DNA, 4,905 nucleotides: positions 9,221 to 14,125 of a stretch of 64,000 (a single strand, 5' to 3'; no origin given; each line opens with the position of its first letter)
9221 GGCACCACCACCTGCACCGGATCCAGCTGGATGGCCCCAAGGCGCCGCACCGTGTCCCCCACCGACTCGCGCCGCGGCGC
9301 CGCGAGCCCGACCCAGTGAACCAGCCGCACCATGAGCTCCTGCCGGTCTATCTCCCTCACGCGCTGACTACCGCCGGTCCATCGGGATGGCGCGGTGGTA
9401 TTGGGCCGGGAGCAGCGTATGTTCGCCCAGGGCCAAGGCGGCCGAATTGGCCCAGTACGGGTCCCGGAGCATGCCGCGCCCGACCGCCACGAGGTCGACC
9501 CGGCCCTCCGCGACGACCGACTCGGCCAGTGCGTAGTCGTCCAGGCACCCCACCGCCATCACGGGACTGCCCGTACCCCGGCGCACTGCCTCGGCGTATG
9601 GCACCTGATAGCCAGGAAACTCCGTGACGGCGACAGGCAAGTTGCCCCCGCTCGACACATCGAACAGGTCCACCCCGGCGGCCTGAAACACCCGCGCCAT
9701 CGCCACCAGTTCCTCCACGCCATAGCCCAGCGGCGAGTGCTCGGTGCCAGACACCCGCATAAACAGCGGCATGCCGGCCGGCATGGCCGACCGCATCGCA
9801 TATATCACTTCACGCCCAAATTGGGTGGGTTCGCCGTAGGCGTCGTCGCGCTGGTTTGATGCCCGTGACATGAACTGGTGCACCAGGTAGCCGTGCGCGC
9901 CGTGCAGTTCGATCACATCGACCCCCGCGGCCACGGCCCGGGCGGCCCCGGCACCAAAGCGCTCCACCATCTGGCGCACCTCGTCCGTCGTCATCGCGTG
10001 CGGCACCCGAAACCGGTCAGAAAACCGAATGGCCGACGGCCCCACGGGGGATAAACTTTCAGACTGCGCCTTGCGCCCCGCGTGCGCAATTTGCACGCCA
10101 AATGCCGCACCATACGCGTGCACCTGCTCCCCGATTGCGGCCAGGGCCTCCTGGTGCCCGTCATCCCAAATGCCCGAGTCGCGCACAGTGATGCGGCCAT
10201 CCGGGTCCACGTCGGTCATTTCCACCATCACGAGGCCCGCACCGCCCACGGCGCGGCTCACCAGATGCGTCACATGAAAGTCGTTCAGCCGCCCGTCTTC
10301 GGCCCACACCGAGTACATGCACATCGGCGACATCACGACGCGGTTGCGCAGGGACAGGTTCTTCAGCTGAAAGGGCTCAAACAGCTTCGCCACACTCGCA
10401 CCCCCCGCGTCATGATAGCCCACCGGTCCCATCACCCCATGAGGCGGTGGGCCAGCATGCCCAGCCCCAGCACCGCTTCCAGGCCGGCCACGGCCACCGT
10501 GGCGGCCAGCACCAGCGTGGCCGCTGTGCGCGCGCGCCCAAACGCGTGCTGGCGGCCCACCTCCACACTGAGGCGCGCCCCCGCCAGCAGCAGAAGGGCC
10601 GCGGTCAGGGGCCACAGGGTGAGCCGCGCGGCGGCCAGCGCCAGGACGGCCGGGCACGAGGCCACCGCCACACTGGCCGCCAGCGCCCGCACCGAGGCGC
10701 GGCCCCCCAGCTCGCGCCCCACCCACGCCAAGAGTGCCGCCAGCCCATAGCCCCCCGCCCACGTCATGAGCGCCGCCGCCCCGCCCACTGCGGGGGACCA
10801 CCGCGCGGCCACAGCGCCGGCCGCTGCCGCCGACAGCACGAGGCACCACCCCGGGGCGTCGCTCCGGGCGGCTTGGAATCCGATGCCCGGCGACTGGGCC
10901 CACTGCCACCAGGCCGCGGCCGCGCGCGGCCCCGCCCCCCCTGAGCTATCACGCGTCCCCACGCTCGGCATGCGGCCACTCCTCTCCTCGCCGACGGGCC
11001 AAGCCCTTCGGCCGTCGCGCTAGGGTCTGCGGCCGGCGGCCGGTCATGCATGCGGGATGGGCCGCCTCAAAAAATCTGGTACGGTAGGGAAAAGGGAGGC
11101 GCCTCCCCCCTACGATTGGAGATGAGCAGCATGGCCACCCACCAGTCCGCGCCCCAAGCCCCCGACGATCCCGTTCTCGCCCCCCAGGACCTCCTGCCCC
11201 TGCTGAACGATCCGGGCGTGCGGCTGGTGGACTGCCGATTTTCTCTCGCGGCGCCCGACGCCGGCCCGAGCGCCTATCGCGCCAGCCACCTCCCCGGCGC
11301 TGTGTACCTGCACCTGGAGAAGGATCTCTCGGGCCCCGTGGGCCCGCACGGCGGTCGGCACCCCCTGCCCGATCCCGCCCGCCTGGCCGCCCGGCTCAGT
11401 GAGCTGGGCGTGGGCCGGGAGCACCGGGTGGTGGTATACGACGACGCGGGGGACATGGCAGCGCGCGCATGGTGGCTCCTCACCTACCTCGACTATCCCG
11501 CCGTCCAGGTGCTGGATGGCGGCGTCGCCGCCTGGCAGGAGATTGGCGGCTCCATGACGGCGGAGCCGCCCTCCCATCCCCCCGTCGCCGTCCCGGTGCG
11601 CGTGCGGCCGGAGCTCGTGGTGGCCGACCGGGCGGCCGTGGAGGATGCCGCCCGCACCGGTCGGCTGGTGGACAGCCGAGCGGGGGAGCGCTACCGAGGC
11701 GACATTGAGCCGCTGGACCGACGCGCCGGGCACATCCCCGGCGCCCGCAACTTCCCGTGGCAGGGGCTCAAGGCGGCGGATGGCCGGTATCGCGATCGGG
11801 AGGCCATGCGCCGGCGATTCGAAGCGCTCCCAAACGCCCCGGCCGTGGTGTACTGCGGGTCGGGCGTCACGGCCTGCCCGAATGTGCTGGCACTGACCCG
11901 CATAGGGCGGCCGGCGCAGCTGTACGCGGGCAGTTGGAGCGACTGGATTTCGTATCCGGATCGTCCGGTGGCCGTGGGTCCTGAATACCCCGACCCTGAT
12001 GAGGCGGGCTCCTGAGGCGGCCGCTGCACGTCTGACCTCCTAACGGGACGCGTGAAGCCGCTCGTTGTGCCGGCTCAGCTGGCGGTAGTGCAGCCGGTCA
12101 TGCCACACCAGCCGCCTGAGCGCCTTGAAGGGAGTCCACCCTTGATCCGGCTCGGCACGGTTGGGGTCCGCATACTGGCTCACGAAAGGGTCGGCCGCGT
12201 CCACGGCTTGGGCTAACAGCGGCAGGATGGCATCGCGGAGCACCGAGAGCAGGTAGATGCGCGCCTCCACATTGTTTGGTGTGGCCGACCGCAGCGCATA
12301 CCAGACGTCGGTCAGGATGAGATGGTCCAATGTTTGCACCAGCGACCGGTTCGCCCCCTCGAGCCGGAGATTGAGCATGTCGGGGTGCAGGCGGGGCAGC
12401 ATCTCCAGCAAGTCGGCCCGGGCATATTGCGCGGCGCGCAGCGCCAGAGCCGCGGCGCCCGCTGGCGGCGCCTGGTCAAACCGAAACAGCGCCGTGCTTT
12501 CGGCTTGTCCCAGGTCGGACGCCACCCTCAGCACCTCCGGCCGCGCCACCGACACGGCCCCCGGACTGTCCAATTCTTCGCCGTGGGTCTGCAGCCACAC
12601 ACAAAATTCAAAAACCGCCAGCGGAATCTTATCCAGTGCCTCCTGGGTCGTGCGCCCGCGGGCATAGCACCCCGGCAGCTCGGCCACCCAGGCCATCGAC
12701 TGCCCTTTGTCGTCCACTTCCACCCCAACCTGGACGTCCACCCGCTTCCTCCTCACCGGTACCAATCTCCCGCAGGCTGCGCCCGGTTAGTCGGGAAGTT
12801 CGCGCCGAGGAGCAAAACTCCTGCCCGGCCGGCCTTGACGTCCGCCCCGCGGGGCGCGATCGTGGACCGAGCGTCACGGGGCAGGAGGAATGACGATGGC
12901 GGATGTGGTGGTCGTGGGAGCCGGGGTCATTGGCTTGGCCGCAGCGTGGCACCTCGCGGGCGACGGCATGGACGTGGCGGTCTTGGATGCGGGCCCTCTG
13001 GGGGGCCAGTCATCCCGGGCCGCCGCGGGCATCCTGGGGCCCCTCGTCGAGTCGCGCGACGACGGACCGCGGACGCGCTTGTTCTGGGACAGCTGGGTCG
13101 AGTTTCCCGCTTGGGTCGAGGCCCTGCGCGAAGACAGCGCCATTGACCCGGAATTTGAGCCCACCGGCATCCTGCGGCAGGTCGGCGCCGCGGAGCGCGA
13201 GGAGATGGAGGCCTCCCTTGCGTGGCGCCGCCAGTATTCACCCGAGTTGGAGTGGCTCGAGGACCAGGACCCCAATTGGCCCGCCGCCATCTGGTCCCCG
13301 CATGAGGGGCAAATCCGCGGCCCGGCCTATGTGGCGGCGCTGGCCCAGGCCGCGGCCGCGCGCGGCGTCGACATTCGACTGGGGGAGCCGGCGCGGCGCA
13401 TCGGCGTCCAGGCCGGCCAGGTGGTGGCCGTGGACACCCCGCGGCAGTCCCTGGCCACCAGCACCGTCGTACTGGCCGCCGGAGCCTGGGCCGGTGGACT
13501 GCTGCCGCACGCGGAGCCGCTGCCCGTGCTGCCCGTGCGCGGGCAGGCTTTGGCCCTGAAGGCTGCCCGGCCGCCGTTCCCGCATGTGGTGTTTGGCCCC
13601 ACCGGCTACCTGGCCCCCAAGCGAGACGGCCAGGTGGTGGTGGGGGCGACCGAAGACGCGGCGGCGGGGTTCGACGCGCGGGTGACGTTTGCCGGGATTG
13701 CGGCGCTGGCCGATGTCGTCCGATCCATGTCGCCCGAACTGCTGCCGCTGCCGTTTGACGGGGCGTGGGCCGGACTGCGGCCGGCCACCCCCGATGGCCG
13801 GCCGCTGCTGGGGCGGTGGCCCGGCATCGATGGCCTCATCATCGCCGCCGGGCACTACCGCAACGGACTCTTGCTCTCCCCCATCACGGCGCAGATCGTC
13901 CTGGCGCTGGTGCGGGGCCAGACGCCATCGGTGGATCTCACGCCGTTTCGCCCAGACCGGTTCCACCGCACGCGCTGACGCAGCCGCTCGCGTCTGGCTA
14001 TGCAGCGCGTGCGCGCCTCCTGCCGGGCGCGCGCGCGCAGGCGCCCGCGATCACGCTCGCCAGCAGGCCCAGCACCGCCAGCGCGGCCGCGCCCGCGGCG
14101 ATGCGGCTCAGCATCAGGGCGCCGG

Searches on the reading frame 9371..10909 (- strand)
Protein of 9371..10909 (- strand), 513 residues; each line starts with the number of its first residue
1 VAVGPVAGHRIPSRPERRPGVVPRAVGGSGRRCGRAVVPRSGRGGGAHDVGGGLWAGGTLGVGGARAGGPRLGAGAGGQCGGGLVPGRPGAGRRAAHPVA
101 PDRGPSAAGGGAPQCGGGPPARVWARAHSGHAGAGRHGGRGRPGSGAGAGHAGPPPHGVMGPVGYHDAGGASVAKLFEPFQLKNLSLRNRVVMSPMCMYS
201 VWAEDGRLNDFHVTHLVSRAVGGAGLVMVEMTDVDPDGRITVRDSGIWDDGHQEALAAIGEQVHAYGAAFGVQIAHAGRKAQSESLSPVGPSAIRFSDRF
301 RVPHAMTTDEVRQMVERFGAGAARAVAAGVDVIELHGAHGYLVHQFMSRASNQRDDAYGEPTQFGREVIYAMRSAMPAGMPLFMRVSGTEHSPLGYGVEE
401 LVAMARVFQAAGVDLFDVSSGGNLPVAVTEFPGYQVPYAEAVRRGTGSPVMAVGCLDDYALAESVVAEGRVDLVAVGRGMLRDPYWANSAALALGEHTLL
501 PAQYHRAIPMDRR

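Call 66: search_protein_families(library=pfam, proteins=[window:9371-10909:-], max_evalue=0.001)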
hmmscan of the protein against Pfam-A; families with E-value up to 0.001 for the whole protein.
window:9371-10909:- (513 aa): 1 family
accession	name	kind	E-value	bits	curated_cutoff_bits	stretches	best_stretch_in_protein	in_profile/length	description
PF00724.26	Oxidored_FMN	-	3.8e-64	217.5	27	1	175-490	1-335/342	NADH:flavin oxidoreductase / NADH oxidase family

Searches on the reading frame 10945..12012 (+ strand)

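Call 32: search_protein_families(library=pfam, proteins=[window:10945-12012:+])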
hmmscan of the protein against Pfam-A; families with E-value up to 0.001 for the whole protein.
window:10945-12012:+ (356 aa): 1 family
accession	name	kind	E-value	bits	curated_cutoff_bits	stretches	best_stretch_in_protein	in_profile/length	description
PF00581.25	Rhodanese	-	5.7e-29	101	22.2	2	80-199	2-101/102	Rhodanese-like domain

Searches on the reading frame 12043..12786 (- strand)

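Call 32: search_protein_families(library=pfam, proteins=[window:12043-12786:-])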
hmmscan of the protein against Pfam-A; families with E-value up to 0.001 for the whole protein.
window:12043-12786:- (248 aa): 1 family
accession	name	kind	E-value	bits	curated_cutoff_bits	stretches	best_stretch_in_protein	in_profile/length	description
PF12867.12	DinB_2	-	5.8e-05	24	24.8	1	121-237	4-128/128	DinB superfamily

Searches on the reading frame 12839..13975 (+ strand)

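Call 32: search_protein_families(library=pfam, proteins=[window:12839-13975:+])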
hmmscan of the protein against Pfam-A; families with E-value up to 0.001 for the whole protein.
window:12839-13975:+ (379 aa): 7 families
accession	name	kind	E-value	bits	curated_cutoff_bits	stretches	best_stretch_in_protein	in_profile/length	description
PF01266.30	DAO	-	1.3e-71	242.4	27.9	1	22-355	1-351/353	FAD dependent oxidoreductase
PF00890.30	FAD_binding_2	-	3e-08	33.7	20.4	1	22-223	1-207/414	FAD binding domain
PF13450.12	NAD_binding_8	-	4.5e-07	30.5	21.9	1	25-59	1-36/68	NAD(P)-binding Rossmann-like domain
PF07992.20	Pyr_redox_2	-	3.3e-06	27.2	26.1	0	21-53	143-175/291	Pyridine nucleotide-disulphide oxidoreductase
PF03486.20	HI0933_like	-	2.5e-05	24.3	50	0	22-53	2-33/244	HI0933-like protein Rossmann domain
PF13738.12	Pyr_redox_3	-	9e-05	22.3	30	0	24-55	1-33/305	Pyridine nucleotide-disulphide oxidoreductase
PF01593.30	Amino_oxidase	-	0.00015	21.6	19.8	0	165-218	207-258/443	Flavin containing amine oxidoreductase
